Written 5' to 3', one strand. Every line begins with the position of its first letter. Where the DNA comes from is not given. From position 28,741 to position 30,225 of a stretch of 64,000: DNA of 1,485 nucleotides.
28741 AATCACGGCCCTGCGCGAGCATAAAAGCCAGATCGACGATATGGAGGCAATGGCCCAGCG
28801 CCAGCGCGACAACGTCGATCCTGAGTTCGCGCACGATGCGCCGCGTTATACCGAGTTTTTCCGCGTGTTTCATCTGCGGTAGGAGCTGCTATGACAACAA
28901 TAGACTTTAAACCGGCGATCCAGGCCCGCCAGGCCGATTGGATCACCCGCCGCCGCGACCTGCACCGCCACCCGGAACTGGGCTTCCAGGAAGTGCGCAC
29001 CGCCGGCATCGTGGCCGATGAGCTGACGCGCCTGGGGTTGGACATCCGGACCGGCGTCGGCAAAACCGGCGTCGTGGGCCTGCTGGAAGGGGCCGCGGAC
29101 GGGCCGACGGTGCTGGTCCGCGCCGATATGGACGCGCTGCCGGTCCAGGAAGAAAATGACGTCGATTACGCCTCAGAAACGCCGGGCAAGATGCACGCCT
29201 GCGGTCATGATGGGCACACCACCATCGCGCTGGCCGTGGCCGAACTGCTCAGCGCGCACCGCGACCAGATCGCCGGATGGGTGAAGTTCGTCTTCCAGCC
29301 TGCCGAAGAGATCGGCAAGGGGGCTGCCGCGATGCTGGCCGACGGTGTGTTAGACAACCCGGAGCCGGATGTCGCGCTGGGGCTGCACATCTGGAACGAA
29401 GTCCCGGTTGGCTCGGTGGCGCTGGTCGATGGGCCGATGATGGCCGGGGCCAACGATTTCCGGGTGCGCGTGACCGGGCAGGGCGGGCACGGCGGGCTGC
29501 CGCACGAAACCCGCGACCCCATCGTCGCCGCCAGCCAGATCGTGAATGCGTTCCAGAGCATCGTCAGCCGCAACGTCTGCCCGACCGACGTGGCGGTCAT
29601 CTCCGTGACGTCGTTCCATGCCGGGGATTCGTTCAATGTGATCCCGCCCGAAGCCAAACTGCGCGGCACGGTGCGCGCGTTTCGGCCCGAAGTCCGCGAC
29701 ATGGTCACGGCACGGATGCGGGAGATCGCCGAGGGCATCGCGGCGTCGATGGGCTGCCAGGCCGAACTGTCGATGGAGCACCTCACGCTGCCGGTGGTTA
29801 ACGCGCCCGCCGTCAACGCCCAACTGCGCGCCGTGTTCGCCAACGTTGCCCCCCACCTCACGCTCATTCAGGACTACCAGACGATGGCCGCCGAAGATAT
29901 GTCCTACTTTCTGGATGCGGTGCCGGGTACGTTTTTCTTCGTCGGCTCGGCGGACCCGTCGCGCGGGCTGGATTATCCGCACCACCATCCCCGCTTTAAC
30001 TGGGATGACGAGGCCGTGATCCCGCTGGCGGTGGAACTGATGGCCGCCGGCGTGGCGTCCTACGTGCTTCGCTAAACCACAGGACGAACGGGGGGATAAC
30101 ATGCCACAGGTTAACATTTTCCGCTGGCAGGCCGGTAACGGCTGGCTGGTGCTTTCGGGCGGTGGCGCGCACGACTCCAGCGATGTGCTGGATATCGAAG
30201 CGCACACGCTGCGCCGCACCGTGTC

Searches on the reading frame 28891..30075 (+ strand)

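Call 49: search_protein_families(library=pfam, proteins=[window:28891-30075:+], max_evalue=0.1)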
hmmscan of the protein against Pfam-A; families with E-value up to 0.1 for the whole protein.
window:28891-30075:+ (394 aa): 2 families
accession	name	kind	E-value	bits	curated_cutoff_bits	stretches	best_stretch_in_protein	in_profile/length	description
PF01546.33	Peptidase_M20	-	1.9e-38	132.9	24.6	1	75-385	1-201/206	Peptidase family M20/M25/M40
PF07687.19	M20_dimer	-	5.4e-13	49.3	21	1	186-282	5-101/107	Peptidase dimerisation domain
